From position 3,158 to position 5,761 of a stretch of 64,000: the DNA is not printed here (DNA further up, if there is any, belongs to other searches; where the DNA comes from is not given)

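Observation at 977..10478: ABC sugar-uptake operon interrupted by, and followed by, surface proteins with C-terminal TM anchors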

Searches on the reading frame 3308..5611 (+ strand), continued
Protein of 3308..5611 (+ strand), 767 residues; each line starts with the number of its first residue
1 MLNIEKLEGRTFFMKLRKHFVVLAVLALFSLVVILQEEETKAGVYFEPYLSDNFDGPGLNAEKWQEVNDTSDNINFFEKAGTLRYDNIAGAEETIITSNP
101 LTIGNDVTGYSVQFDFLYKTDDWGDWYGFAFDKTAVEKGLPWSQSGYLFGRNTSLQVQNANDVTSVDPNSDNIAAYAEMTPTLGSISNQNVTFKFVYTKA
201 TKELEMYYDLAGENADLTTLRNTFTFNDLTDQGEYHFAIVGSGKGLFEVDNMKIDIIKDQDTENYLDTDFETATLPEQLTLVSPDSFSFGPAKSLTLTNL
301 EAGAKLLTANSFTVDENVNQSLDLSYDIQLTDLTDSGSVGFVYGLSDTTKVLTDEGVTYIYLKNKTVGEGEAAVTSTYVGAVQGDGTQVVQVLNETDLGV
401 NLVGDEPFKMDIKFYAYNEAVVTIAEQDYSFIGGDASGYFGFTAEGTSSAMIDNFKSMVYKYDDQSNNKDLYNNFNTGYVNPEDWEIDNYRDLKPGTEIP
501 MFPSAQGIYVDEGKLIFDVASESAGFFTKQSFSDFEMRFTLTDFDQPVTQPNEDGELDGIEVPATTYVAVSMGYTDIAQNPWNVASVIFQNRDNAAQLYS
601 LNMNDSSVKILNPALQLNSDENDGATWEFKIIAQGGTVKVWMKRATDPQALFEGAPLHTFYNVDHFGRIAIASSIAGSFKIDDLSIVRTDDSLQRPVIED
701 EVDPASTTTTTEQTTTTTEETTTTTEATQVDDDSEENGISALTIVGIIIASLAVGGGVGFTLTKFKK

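Call 53: find_related_loci(query=A4, collection=genome_contigs, flank=8000)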
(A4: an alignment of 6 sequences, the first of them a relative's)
Query A4 (834 aa) in genome_contigs; peptide patterns used: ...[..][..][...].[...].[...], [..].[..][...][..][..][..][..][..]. (x = any residue, [..] = any of these).
187 stretches matched a pattern; 11 encode a relative of the query (tblastn E <= 1e-3); 11 distinct loci.
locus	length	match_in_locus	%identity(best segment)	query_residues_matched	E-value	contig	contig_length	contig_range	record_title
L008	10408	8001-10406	67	1-799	0e+0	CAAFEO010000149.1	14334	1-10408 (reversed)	MAG TPA_asm: Clostridia bacterium, isolate HGM11417, WGS project CAAFEO010000000 data, contig: SRS104197_37_k99_73919, w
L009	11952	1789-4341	70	1-833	0e+0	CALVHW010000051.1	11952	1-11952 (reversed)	MAG: uncultured Clostridia bacterium isolate BRZ_NT__bin43 genome assembly, contig: BRZ_NT__NODE_6525_length_11952_cov_4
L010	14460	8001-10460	40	1-830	1e-168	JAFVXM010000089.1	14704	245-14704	MAG: Clostridia bacterium isolate RGIG5484 Sheep_Colon.Co__c2599005, whole genome shotgun sequence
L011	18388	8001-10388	36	38-830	1e-136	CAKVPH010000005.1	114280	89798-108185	MAG: uncultured Clostridia bacterium isolate REFINED_METABAT215_TOP10_CONTIGS_1500_ASSEMBLY_K77_MERGED__Hadza_MoBio_hadz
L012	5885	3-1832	38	212-832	2e-111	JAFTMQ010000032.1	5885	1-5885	MAG: Clostridia bacterium isolate RGIG3957 Roe_deer_Cecum-3__c109233, whole genome shotgun sequence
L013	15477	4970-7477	32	1-833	1e-102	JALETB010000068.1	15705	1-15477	MAG: Clostridiales bacterium isolate SUG310 k141_727532, whole genome shotgun sequence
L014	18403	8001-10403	31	4-830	3e-102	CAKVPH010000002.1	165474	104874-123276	MAG: uncultured Clostridia bacterium isolate REFINED_METABAT215_TOP10_CONTIGS_1500_ASSEMBLY_K77_MERGED__Hadza_MoBio_hadz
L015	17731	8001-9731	32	213-793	5e-67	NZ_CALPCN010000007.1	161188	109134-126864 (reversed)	Pumilibacter muris strain CLA-AA-M08 NODE_7_length_161188_cov_341.758775, whole genome shotgun sequence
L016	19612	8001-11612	30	300-721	7e-41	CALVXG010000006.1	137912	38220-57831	MAG: uncultured Clostridia bacterium isolate BRZ_HT__bin55 genome assembly, contig: BRZ_HT__NODE_223_length_137912_cov_1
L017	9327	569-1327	31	469-725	3e-31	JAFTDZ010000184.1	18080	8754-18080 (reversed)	MAG: Clostridia bacterium isolate RGIG3732 Goat_Rumen.Co__c1495036, whole genome shotgun sequence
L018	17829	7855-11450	33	290-687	2e-30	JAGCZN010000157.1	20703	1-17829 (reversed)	MAG: Clostridia bacterium isolate RGIG10265 Yak_Rumen.Co__c6187822, whole genome shotgun sequence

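Call 68: list_cluster_members(proteins=[P0001, P0013, P0113, P0130])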
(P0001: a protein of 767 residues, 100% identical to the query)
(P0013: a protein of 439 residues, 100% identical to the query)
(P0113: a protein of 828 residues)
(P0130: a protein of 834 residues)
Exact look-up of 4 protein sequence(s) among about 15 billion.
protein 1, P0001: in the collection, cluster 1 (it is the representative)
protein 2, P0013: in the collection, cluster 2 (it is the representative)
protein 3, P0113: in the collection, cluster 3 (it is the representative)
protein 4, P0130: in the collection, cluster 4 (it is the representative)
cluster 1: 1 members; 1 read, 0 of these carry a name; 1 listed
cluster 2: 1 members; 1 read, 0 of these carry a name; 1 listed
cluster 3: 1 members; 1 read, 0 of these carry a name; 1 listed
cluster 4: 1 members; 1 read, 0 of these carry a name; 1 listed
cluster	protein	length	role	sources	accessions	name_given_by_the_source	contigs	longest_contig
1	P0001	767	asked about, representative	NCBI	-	-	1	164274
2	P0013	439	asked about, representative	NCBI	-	-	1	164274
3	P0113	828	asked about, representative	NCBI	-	-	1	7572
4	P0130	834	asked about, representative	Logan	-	-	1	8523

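Call 73: fold_search(library=pdb, model_id=the predicted structure)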
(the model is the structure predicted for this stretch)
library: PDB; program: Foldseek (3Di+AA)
matches with E <= 10: 1107; with E <= 0.001: 103
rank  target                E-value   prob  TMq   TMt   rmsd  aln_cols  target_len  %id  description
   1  3poy_A                2.1e-09  1.00  0.17  0.13  28.4       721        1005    8  Crystal Structure of the alpha-Neurexin-1 ectodomain, LNS 2-6 (released 2011-06-08)
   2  3r05_A                1.1e-08  1.00  0.16  0.13  29.6       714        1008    9  Structure of neurexin 1 alpha (domains LNS1-LNS6), with splice insert SS3 (released 2011-06-15)
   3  5xau_D                1.1e-08  1.00  0.15  0.18  22.9       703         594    9  Crystal structure of integrin binding fragment of laminin-511 (released 2017-09-20)
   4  3qcw_A                1.9e-08  1.00  0.15  0.12  29.2       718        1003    9  Structure of neurexin 1 alpha (domains LNS1-LNS6), no splice inserts (released 2011-06-15)
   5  5xau_A                4.9e-08  1.00  0.14  0.18  22.3       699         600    9  Crystal structure of integrin binding fragment of laminin-511 (released 2017-09-20)
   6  2wjs                  2.3e-07  1.00  0.13  0.17  29.2       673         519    8  Crystal structure of the LG1-3 region of the laminin alpha2 chain (released 2009-06-23)
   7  1okq                  1.4e-06  1.00  0.22  0.36  13.1       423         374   10  LAMININ ALPHA 2 CHAIN LG4-5 DOMAIN PAIR, CA1 SITE MUTANT (released 2003-09-11)
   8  8vjj_A                2.7e-06  0.97  0.14  0.05  24.3       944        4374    7  Structure of mouse RyR1 (EGTA-only dataset) (released 2024-01-17)
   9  6x32_B                4.6e-06  0.96  0.15  0.05  25.8       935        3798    6  Wt pig RyR1 in complex with apoCaM, EGTA condition (class 1 and 2, closed) (released 2021-01-13)
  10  7z5t                  5.9e-06  1.00  0.15  0.26  19.5       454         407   11  Crystal Structure of botulinum neurotoxin A2 cell binding domain (released 2022-06-08)
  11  5jlv_A                8.7e-06  0.99  0.13  0.22  20.5       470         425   10  Receptor binding domain of Botulinum neurotoxin A in complex with human glycosylated SV2C (released 2016-06-15)
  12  9qc7_B                9.6e-06  1.00  0.15  0.11  19.9       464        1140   11  BoNT-NTNH complex from Clostridium botulinum Serotype B1 (released 2025-09-10)
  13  7u9x_A                1.2e-05  0.96  0.15  0.05  23.1       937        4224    6  Structure of PKA phosphorylated human RyR2-R2474S in the closed state (released 2022-08-03)
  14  5mqr                  1.4e-05  0.99  0.19  0.14  19.8       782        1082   10  Sialidase BT_1020 (released 2017-03-22)
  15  8uxc_A                1.4e-05  0.96  0.16  0.05  23.0       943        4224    7  Structure of PKA phosphorylated human RyR2-R420Q in the primed state (released 2023-11-22)
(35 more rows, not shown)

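Call 81: search_protein_families(library=pfam, proteins=[L006:8537-9802:+, L009:8059-9069:+, L010:2660-3940:+, L011:2643-3941:+, L014:1885-3147:+], max_evalue=0.01)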
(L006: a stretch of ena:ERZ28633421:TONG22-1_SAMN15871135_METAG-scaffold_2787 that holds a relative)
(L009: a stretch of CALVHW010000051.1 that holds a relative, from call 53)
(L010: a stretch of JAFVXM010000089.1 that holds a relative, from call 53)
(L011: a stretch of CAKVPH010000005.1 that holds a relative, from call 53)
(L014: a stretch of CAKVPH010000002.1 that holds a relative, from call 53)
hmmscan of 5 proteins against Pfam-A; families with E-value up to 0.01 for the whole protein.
L006:8537-9802:+ (421 aa): 2 families
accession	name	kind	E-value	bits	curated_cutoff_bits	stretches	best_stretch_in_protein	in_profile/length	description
PF03442.20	CBM_X2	-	1.8e-06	28.4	28.9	1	297-359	12-77/83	Carbohydrate binding domain X2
PF06439.18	3keto-disac_hyd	-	0.0042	17.6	26.8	1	68-251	26-173/187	3-keto-disaccharide hydrolase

L009:8059-9069:+ (336 aa): 1 family
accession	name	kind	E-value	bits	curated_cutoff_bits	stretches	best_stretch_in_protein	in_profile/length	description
PF06439.18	3keto-disac_hyd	-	0.00041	20.9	26.8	1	116-262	50-186/187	3-keto-disaccharide hydrolase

L010:2660-3940:+ (426 aa): 4 families
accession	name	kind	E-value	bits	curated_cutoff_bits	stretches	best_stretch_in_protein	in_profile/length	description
PF01408.29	GFO_IDH_MocA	-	1.5e-13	51.9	24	1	4-125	1-118/120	Oxidoreductase family, NAD-binding Rossmann fold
PF22725.1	GFO_IDH_MocA_C3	-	5.3e-13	49.5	27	2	135-212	1-73/124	GFO/IDH/MocA C-terminal domain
PF02894.22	GFO_IDH_MocA_C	-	2.2e-10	41.1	22.9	1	139-421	1-213/218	Oxidoreductase family, C-terminal alpha/beta domain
PF22685.1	Gal80p_C-like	-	0.00059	20.5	29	1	133-200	1-68/152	Gal80p, C-terminal domain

L011:2643-3941:+ (432 aa): 3 families
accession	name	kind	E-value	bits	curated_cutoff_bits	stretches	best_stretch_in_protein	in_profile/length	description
PF01408.29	GFO_IDH_MocA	-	4.3e-17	63.4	24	1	4-125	1-118/120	Oxidoreductase family, NAD-binding Rossmann fold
PF22725.1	GFO_IDH_MocA_C3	-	5.3e-12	46.3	27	1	138-213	4-74/124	GFO/IDH/MocA C-terminal domain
PF02894.22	GFO_IDH_MocA_C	-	6.2e-10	39.7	22.9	1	139-426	1-218/218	Oxidoreductase family, C-terminal alpha/beta domain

L014:1885-3147:+ (420 aa): 4 families
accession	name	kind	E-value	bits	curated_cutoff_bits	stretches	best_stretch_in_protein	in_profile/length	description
PF01408.29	GFO_IDH_MocA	-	2.8e-14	54.3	24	1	37-159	1-117/120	Oxidoreductase family, NAD-binding Rossmann fold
PF22725.1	GFO_IDH_MocA_C3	-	2.4e-07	31.2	27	1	173-322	4-124/124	GFO/IDH/MocA C-terminal domain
PF02894.22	GFO_IDH_MocA_C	-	2.4e-07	31.2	22.9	1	178-406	5-212/218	Oxidoreductase family, C-terminal alpha/beta domain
PF21252.2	Glyco_hydro_109_C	-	0.00097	18.9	27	1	175-251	5-78/187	Glycosyl hydrolase 109, C-terminal domain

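Call 84: search_protein_families(library=pfam, alignment_id=A3, max_evalue=1)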
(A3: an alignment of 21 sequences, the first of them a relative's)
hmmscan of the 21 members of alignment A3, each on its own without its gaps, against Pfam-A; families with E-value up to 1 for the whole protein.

A. member 1, P0130 (834 aa): 4 families
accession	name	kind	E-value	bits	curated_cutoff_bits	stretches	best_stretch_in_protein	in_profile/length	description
PF22433.2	MtxA_IG-like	-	0.0092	16.3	26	1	729-790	17-81/83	Magnetotaxis protein MtxA, Immunoglobulin-like domain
PF07495.19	Y_Y_Y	-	0.02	15.2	26.6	1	739-778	12-51/65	Y_Y_Y domain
PF13752.12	DUF4165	-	0.028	14.9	25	1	458-485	4-31/121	Domain of unknown function (DUF4165)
PF23623.1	GBD_IRG7_N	-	0.032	14.8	27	1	732-776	41-84/95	IRG7 N-terminal galactose binding domain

B. families by the number of members that match (of 21 scanned): 49 families (the first 25 are shown)
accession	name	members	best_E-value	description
PF16403.11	Bact_surface_Ig-like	4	8e-06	Bacterial surface protein, Ig-like domain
PF06439.18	3keto-disac_hyd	4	0.0031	3-keto-disaccharide hydrolase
PF17963.7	Big_9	3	1.1e-10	Bacterial Ig domain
PF22352.2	K319L-like_PKD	3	0.00022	K319L-like, PKD domain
PF07495.19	Y_Y_Y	3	0.00089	Y_Y_Y domain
PF18911.6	PKD_4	3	0.0045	PKD domain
PF22433.2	MtxA_IG-like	3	0.0092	Magnetotaxis protein MtxA, Immunoglobulin-like domain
PF00801.26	PKD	3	0.011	PKD domain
PF05345.18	He_PIG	3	0.011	Putative Ig domain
PF17803.7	Cadherin_4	2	1.7e-09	Bacterial cadherin-like domain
PF17892.7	Cadherin_5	2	4.5e-08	Cadherin-like domain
PF00041.27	fn3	2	0.00014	Fibronectin type III domain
PF18981.6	InlK_D3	2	0.00053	Internalin K domain (D3/D4)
PF19077.6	Big_13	2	0.013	Bacterial Ig-like domain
PF13752.12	DUF4165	2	0.028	Domain of unknown function (DUF4165)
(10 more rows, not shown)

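Call 90: search_protein_families(library=pfam, proteins=[P0173, P0029, P0150, P0145, L016:9498-12845:+, L016:7083-9479:+, L005:2838-5600:+, L015:2-2161:+], max_evalue=0.01)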
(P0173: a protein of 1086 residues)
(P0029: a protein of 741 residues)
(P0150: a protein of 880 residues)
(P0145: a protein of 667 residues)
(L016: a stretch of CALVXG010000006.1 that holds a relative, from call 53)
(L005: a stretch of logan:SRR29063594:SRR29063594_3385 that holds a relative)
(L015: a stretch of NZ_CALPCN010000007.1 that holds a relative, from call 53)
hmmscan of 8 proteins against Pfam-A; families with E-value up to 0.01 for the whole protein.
P0173 (1086 aa): 1 family
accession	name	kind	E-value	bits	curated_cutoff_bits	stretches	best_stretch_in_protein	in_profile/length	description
PF09479.16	Flg_new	-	0.00019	21.9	27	1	964-1019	9-64/65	Listeria-Bacteroides repeat domain (List_Bact_rpt)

P0029 (741 aa): 1 family
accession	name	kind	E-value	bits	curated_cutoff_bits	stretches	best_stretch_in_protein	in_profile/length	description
PF18998.6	Flg_new_2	-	0.0094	16.4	23.6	1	189-252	10-71/73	Divergent InlB B-repeat domain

P0150 (880 aa): 0 families

P0145 (667 aa): 1 family
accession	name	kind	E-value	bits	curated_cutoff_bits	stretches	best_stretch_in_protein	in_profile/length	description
PF07523.18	Big_3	-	4.9e-09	36.8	21.2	1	559-619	11-68/68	Bacterial Ig-like domain (group 3)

L016:9498-12845:+ (1115 aa): 4 families
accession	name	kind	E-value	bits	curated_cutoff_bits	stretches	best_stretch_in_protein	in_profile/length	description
PF18998.6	Flg_new_2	-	2.2e-71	236.2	23.6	5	924-993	2-72/73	Divergent InlB B-repeat domain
PF16820.11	PKD_3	-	2.8e-09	37.1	26.3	1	961-994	36-68/68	PKD-like domain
PF06439.18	3keto-disac_hyd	-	4.6e-06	27.3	26.8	1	501-675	26-186/187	3-keto-disaccharide hydrolase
PF09479.16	Flg_new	-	7.5e-06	26.4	27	0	847-914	1-64/65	Listeria-Bacteroides repeat domain (List_Bact_rpt)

L016:7083-9479:+ (798 aa): 0 families

L005:2838-5600:+ (920 aa): 1 family
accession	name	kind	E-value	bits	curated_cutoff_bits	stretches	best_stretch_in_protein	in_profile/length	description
PF23068.1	CUB_M02D8_5_7th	-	0.0038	17.9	28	0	343-377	66-100/114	M02D8_5-like, seventh CUB domain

L015:2-2161:+ (719 aa): 3 families
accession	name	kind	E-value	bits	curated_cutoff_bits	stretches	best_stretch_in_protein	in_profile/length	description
PF12245.14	Big_3_2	-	0.00029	21.5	23.3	1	166-219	68-120/122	Bacterial Ig-like domain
PF17802.7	SpaA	-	0.00068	20.2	23.1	0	260-331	19-80/91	Prealbumin-like fold domain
PF14524.12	Wzt_C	-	0.0026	18.2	30.4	0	56-128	51-132/143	Wzt C-terminal domain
